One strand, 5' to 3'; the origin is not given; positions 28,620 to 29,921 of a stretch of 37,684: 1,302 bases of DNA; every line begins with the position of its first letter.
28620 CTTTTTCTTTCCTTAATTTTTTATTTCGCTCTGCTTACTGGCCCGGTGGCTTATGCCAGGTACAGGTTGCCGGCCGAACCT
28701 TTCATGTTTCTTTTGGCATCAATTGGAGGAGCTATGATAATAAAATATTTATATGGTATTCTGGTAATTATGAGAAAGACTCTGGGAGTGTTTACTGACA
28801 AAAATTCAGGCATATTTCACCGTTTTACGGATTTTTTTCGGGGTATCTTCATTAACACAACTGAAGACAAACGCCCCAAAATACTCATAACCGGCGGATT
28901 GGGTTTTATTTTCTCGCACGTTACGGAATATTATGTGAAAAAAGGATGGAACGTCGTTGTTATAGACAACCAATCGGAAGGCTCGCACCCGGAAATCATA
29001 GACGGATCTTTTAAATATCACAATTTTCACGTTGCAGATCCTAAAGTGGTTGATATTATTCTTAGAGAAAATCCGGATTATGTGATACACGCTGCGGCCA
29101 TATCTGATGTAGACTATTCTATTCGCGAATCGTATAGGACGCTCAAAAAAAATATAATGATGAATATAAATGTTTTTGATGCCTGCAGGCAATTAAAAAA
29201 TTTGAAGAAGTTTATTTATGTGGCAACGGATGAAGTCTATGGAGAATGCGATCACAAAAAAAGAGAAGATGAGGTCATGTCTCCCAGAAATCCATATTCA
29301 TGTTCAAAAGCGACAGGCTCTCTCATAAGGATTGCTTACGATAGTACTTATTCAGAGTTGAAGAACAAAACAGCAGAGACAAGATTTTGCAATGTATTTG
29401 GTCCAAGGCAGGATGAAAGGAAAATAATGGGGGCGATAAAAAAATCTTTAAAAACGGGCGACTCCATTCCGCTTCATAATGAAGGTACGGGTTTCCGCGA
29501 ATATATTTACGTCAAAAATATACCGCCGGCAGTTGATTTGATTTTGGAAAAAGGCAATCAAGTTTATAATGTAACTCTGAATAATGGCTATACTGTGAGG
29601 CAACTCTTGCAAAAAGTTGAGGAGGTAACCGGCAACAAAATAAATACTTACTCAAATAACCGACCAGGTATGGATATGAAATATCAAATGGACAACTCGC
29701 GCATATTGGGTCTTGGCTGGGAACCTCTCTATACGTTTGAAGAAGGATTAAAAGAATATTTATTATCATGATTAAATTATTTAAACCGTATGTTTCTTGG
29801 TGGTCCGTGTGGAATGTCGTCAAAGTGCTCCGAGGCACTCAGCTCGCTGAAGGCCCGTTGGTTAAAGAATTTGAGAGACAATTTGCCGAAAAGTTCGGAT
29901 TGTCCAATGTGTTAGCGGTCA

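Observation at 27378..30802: A GT-C membrane glycosyltransferase fused to a 4,6-dehydratase-type SDR and followed by a DegT aminotransferase suggests an Arn-like amino-deoxysugar route in a likely lipid-A-free organism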

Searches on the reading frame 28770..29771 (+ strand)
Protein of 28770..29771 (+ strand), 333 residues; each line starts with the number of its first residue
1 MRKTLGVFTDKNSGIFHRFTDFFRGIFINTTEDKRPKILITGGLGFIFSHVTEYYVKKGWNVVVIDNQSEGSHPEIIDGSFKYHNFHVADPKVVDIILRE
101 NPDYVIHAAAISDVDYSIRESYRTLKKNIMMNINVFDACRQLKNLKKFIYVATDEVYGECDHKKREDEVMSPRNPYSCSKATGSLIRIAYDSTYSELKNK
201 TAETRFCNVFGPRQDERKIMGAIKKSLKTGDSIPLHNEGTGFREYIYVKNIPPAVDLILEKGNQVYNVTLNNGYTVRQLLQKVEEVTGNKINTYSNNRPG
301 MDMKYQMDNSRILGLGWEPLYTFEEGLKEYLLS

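Call 14: find_homologous_proteins(query=window:28770-29771:+)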
Query window:28770-29771:+ (333 aa): 807 proteins with E <= 0.001 among 1675 candidates; the best 120 are listed.
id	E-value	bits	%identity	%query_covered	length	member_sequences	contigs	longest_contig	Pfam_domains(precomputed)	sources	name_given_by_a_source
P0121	9.5e-171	585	83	90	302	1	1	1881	PF04321.24,PF16363.12,PF02719.22,PF01073.26,PF07993.19,PF01370.28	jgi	jgi:nucleoside-diphosphate-sugar epimerase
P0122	4.6e-169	580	83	89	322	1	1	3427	PF04321.24,PF16363.12,PF02719.22,PF01073.26,PF07993.19,PF01370.28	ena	-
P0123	9.8e-168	575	82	89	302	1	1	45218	PF04321.24,PF16363.12,PF02719.22,PF01073.26,PF01370.28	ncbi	ncbi:MAG: NAD-dependent epimerase/dehydratase family protein [Minisyncoccota bacterium]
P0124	1.5e-166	572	80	90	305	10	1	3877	PF04321.24,PF16363.12,PF02719.22,PF01073.26,PF01370.28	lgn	-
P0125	2.5e-166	571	82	89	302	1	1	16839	PF04321.24,PF16363.12,PF02719.22,PF01073.26,PF07993.19,PF01370.28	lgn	-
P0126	8.0e-164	563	79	90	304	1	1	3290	PF04321.24,PF16363.12,PF02719.22,PF01073.26,PF07993.19,PF01370.28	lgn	-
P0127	1.3e-163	562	80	89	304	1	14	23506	PF04321.24,PF16363.12,PF02719.22,PF01073.26,PF07993.19,PF01370.28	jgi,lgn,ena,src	-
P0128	4.8e-162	557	79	89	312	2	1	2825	PF04321.24,PF16363.12,PF02719.22,PF01073.26,PF07993.19,PF01370.28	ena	-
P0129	9.9e-159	546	77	89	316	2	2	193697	PF04321.24,PF16363.12,PF02719.22,PF01073.26,PF07993.19,PF01370.28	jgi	jgi:nucleoside-diphosphate-sugar epimerase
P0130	2.2e-158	545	74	95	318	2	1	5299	PF04321.24,PF16363.12,PF02719.22,PF01073.26,PF07993.19,PF01370.28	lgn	-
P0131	5.7e-158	543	76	90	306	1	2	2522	PF04321.24,PF16363.12,PF02719.22,PF01073.26,PF07993.19,PF01370.28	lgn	-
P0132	3.4e-157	541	77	89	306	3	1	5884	PF04321.24,PF16363.12,PF02719.22,PF01073.26,PF07993.19,PF01370.28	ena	-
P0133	5.7e-157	540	78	89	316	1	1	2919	PF04321.24,PF16363.12,PF02719.22,PF01073.26,PF07993.19,PF01370.28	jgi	-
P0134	1.1e-156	539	74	95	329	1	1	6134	PF04321.24,PF16363.12,PF02719.22,PF01073.26,PF07993.19,PF01370.28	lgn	-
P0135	1.2e-156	539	75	89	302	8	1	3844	PF04321.24,PF16363.12,PF02719.22,PF01073.26,PF07993.19,PF01370.28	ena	-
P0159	4.5e-148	511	70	96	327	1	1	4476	PF04321.24,PF16363.12,PF02719.22,PF01073.26,PF07993.19,PF01370.28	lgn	-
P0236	9.1e-141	487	67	95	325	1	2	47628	PF04321.24,PF16363.12,PF02719.22,PF01073.26,PF07993.19,PF01370.28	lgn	-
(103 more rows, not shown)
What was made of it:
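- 28869..29771 (+): Extended-SDR domain (aa ~498-797). NAD motif GGLGFIF (28887-28919), catalytic T-D-E (29223-29246), YSCSK (29295-29309). Stand-alone homologues of ~302 aa reach 83% identity (call 14).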

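Call 17: find_encoding_contigs(protein=P0236, flank=8000, max_places=3)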
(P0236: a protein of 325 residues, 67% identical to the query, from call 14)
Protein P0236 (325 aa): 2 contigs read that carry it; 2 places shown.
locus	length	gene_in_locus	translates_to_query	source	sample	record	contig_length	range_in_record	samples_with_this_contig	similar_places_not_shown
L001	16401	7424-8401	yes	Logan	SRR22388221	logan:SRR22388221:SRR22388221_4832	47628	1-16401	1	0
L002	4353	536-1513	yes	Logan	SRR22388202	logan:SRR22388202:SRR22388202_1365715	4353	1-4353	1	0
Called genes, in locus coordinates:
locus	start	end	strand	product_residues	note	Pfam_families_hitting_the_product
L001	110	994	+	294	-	PF03721:UDPG_MGDP_dh_N, PF00984:UDPG_MGDP_dh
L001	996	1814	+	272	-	PF00459:Inositol_P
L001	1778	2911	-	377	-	-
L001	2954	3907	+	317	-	PF01073:3Beta_HSD, PF01370:Epimerase, PF02719:Polysacc_synt_2, PF04321:RmlD_sub_bind, PF13460:NAD_binding_10, PF16363:GDP_Man_Dehyd, PF07993:NAD_binding_4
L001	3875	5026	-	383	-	PF13439:Glyco_transf_4, PF13579:Glyco_trans_4_4, PF00534:Glycos_transf_1, PF13692:Glyco_trans_1_4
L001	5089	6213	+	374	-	PF13439:Glyco_transf_4, PF20706:GT4-conflict (weak), PF00534:Glycos_transf_1, PF13692:Glyco_trans_1_4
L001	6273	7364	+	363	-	PF00534:Glycos_transf_1, PF13692:Glyco_trans_1_4, PF13524:Glyco_trans_1_2 (weak)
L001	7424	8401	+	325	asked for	PF01370:Epimerase, PF02719:Polysacc_synt_2, PF04321:RmlD_sub_bind, PF01073:3Beta_HSD, PF16363:GDP_Man_Dehyd, PF07993:NAD_binding_4 (weak)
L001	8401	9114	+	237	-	PF00483:NTP_transferase, PF12804:NTP_transf_3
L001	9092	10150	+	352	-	PF00266:Aminotran_5, PF01041:DegT_DnrJ_EryC1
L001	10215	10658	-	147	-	PF13527:Acetyltransf_9 (weak), PF00583:Acetyltransf_1, PF13673:Acetyltransf_10 (weak), PF13508:Acetyltransf_7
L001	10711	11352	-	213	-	PF00293:NUDIX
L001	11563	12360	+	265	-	-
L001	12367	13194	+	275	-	-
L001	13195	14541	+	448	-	PF13231:PMT_2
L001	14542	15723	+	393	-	PF13439:Glyco_transf_4 (weak), PF00534:Glycos_transf_1, PF13692:Glyco_trans_1_4, PF13524:Glyco_trans_1_2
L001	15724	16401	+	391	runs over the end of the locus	PF13489:Methyltransf_23 (weak), PF08242:Methyltransf_12 (faint), PF13847:Methyltransf_31 (weak), PF04138:GtrA_DPMS_TM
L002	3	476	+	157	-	?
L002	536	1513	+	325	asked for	PF01370:Epimerase, PF02719:Polysacc_synt_2, PF04321:RmlD_sub_bind, PF01073:3Beta_HSD, PF16363:GDP_Man_Dehyd, PF07993:NAD_binding_4 (weak)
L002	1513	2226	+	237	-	PF00483:NTP_transferase, PF12804:NTP_transf_3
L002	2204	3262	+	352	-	PF00266:Aminotran_5, PF01041:DegT_DnrJ_EryC1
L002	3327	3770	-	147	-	PF13527:Acetyltransf_9 (weak), PF00583:Acetyltransf_1, PF13673:Acetyltransf_10 (weak), PF13508:Acetyltransf_7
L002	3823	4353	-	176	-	?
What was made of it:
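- In L001 and L002 the orthologue is followed by a nucleotidyltransferase and DegT (call 17). L001 carries a UDP-glucose/GDP-mannose dehydrogenase-family gene about 6.5 kb upstream of its SDR orthologue (call 17). In L001 and L002 the gene directly next to the SDR is a nucleotidyltransferase, which fits NDP-glucose as the substrate (call 17).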

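Call 18: find_encoding_contigs(protein=P0123, flank=8000, max_places=3)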
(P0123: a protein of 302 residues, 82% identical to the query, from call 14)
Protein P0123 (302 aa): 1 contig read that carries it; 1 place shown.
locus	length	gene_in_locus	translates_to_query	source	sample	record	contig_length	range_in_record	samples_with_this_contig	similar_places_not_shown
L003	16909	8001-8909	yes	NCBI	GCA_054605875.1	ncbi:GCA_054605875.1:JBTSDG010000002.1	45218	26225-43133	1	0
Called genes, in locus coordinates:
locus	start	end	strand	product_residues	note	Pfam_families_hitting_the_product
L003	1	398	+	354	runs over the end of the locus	PF00534:Glycos_transf_1, PF13692:Glyco_trans_1_4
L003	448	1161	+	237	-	PF00535:Glycos_transf_2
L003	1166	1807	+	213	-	PF13489:Methyltransf_23, PF13847:Methyltransf_31, PF08241:Methyltransf_11, PF08242:Methyltransf_12, PF13649:Methyltransf_25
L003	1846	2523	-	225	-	-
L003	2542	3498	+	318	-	PF13936:HTH_38, PF00665:rve (weak)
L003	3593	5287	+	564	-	PF13231:PMT_2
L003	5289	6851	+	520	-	PF01593:Amino_oxidase, PF01946:Thi4 (faint), PF13450:NAD_binding_8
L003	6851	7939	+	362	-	PF02366:PMT (weak), PF13231:PMT_2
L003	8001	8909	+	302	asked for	PF01073:3Beta_HSD, PF01370:Epimerase, PF02719:Polysacc_synt_2, PF04321:RmlD_sub_bind, PF16363:GDP_Man_Dehyd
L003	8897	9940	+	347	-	PF00155:Aminotran_1_2 (weak), PF00266:Aminotran_5, PF01041:DegT_DnrJ_EryC1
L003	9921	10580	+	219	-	PF13578:Methyltransf_24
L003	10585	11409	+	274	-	-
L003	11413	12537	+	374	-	PF00534:Glycos_transf_1, PF13692:Glyco_trans_1_4, PF13524:Glyco_trans_1_2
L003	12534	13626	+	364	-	PF00535:Glycos_transf_2, PF13641:Glyco_tranf_2_3 (weak)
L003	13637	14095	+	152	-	PF13489:Methyltransf_23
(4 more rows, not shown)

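Call 19: find_encoding_contigs(protein=P0159, flank=8000, max_places=3)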
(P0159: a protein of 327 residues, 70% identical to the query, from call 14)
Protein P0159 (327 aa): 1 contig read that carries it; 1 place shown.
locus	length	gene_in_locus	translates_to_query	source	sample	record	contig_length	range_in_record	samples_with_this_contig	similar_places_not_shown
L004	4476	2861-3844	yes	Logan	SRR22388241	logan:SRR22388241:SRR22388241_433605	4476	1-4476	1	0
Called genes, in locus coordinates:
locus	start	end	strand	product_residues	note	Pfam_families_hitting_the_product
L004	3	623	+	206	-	?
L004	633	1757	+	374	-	PF13439:Glyco_transf_4 (weak), PF20706:GT4-conflict (weak), PF00534:Glycos_transf_1, PF13692:Glyco_trans_1_4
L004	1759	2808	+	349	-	PF00534:Glycos_transf_1, PF13692:Glyco_trans_1_4, PF13524:Glyco_trans_1_2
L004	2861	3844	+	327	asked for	PF01370:Epimerase, PF02719:Polysacc_synt_2, PF04321:RmlD_sub_bind, PF01073:3Beta_HSD, PF07993:NAD_binding_4, PF16363:GDP_Man_Dehyd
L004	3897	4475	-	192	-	?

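Call 28: search_solved_structures(query=window:28866-29771:+, show_alignments=3, max_evalue=1e-10)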
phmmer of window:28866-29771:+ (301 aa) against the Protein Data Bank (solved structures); distinct sequences matched with E-value up to 1e-10: 69 (the best 60 are shown).
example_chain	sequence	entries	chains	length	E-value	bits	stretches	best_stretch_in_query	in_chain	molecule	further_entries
4zrm_A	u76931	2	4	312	1.1e-38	136.5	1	5-296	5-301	UDP-glucose 4-epimerase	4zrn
2hun_A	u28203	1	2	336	3.8e-38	134.7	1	5-297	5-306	336aa long hypothetical dTDP-glucose 4,6-dehydratase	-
6dnt_A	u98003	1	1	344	3.9e-33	118.3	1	4-297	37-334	NAD-dependent epimerase/dehydratase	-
2p5u_A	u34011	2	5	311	5.2e-33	117.9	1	5-296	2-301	UDP-glucose 4-epimerase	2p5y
6bi4_A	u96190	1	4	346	1.9e-31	112.7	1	5-298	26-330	dTDP-glucose 4,6-dehydratase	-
8shh_A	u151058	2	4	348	1.3e-28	103.4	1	4-298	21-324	dTDP-glucose 4,6-dehydratase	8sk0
1g1a_A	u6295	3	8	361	4.7e-27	98.3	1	5-297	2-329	DTDP-D-GLUCOSE 4,6-DEHYDRATASE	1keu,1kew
6vlo_A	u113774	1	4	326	6.2e-27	97.9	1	5-288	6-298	Putative dTDP-D-glucose 4,6-dehydratase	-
8du1_A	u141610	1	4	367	7e-27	97.8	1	5-297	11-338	dTDP-glucose 4,6-dehydratase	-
1r66_A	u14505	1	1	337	8.1e-25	91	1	5-296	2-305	TDP-glucose-4,6-dehydratase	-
1r6d_A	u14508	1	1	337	1.1e-23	87.3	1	5-296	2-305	TDP-glucose-4,6-dehydratase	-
1bxk_A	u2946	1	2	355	2.7e-23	86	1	5-297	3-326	PROTEIN (DTDP-GLUCOSE 4,6-DEHYDRATASE)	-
4gll_A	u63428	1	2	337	7.4e-22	81.3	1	3-297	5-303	UDP-glucuronic acid decarboxylase 1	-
2b69_A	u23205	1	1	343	7.9e-22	81.2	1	3-297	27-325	UDP-glucuronate decarboxylase 1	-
2c20_A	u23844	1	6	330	1.6e-21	80.2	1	5-179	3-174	UDP-GLUCOSE 4-EPIMERASE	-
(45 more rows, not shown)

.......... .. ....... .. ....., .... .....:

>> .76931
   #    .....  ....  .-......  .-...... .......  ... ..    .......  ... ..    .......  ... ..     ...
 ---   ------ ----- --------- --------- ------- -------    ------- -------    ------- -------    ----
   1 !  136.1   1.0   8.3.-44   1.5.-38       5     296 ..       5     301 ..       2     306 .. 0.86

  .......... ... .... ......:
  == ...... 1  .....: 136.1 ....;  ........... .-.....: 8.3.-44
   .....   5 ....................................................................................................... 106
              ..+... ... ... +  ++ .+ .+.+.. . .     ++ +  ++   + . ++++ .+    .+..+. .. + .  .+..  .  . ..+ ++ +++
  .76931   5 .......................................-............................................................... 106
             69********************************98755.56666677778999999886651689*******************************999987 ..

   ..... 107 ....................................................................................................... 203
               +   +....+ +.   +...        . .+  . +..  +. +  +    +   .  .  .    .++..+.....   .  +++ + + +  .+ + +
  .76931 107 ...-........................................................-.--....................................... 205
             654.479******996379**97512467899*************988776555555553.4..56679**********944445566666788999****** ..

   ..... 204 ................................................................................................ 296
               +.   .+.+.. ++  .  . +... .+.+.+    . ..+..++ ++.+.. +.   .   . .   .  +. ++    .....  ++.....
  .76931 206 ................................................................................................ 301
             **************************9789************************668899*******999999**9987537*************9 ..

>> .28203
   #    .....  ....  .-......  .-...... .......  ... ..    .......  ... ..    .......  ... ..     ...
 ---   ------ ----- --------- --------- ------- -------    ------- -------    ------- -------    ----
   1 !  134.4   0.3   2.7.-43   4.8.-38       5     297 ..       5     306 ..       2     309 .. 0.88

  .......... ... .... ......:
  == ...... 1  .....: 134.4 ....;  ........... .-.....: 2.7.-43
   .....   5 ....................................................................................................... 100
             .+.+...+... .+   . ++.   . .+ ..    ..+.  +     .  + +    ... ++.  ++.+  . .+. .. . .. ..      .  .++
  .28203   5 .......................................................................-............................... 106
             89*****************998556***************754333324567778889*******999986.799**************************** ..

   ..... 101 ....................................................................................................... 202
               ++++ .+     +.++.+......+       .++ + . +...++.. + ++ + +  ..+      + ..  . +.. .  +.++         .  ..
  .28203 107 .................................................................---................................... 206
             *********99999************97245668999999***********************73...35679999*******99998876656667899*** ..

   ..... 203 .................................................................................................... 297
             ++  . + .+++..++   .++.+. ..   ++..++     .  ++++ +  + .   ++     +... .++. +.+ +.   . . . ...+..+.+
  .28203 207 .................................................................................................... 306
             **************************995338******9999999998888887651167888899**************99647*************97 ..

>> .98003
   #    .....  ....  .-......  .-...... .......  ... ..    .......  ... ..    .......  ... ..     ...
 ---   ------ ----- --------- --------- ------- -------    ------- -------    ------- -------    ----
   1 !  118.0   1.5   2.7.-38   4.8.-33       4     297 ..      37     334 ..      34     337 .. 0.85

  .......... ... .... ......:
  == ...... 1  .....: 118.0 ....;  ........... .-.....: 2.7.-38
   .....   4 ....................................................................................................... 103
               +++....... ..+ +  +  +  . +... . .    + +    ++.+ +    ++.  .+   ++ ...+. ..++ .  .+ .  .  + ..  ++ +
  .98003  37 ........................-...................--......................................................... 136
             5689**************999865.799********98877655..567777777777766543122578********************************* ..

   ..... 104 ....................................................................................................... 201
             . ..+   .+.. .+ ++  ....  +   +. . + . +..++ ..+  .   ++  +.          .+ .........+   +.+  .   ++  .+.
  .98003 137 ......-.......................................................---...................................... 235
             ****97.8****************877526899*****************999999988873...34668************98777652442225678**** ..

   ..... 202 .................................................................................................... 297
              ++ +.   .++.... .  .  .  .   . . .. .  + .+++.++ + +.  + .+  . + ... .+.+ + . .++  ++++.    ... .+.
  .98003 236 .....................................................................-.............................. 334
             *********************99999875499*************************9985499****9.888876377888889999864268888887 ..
